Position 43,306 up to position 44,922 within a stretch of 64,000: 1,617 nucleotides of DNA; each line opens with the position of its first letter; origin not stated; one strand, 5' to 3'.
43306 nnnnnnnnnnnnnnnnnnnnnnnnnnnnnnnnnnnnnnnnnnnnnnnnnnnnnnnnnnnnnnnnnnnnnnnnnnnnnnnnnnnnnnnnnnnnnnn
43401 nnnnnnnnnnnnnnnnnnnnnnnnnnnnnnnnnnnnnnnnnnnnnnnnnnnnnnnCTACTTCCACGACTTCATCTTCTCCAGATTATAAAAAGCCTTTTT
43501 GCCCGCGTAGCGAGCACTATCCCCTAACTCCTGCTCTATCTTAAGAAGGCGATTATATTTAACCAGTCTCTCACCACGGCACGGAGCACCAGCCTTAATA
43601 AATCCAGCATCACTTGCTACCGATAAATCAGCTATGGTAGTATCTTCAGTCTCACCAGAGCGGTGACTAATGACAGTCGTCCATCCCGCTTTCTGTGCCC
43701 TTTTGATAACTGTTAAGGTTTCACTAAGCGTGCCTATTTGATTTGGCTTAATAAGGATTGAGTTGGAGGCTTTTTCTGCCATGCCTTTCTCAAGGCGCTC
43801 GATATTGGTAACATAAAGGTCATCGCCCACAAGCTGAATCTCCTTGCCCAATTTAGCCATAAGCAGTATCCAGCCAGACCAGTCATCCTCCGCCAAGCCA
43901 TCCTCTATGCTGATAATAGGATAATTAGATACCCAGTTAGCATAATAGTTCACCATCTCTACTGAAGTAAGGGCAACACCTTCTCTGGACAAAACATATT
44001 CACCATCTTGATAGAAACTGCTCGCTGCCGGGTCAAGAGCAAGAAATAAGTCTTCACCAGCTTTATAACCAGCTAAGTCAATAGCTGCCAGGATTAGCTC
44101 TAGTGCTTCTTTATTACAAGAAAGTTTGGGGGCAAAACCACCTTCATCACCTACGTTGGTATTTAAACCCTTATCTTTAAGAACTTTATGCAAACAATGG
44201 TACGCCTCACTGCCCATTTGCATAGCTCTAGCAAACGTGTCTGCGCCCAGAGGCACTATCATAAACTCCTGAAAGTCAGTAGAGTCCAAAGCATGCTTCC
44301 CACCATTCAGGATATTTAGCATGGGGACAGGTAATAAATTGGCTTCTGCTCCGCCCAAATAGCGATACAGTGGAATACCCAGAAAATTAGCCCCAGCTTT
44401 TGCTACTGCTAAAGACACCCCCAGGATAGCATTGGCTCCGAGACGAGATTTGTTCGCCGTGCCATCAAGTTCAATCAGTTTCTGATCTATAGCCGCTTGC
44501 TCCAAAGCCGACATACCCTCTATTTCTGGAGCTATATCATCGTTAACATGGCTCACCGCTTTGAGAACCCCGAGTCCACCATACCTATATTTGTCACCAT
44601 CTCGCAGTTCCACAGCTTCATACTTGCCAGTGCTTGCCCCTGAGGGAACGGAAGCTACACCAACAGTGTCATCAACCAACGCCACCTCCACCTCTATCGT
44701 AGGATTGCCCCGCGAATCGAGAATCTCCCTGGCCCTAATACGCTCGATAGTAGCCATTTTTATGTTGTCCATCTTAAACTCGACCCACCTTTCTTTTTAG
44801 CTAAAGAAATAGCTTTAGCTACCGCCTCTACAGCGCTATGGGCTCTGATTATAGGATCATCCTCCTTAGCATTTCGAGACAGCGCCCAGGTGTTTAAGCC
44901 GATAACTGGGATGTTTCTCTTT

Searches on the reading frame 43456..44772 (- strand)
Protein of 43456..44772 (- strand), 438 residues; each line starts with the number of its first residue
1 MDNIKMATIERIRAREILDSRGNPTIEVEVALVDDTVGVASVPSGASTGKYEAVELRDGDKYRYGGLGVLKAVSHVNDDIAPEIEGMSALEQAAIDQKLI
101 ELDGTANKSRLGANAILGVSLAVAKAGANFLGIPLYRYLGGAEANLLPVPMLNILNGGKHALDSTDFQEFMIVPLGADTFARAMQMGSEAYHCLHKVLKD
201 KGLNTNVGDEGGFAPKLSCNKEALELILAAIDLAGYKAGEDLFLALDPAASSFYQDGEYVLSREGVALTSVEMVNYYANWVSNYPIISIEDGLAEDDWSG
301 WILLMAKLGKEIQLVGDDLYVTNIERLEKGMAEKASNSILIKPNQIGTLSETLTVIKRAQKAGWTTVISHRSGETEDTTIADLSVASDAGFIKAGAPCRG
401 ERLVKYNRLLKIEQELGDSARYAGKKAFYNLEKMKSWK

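Call 75: search_protein_families(library=pfam, proteins=[window:43456-44772:-], max_evalue=0.00001)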
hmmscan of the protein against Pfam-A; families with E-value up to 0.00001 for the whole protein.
window:43456-44772:- (438 aa): 2 families
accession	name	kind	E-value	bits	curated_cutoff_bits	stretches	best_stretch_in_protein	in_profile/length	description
PF00113.28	Enolase_C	-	1.9e-119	398.8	21.5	1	146-429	3-294/296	Enolase, C-terminal TIM barrel domain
PF03952.21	Enolase_N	-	5e-59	198.6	35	1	9-139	1-131/131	Enolase, N-terminal domain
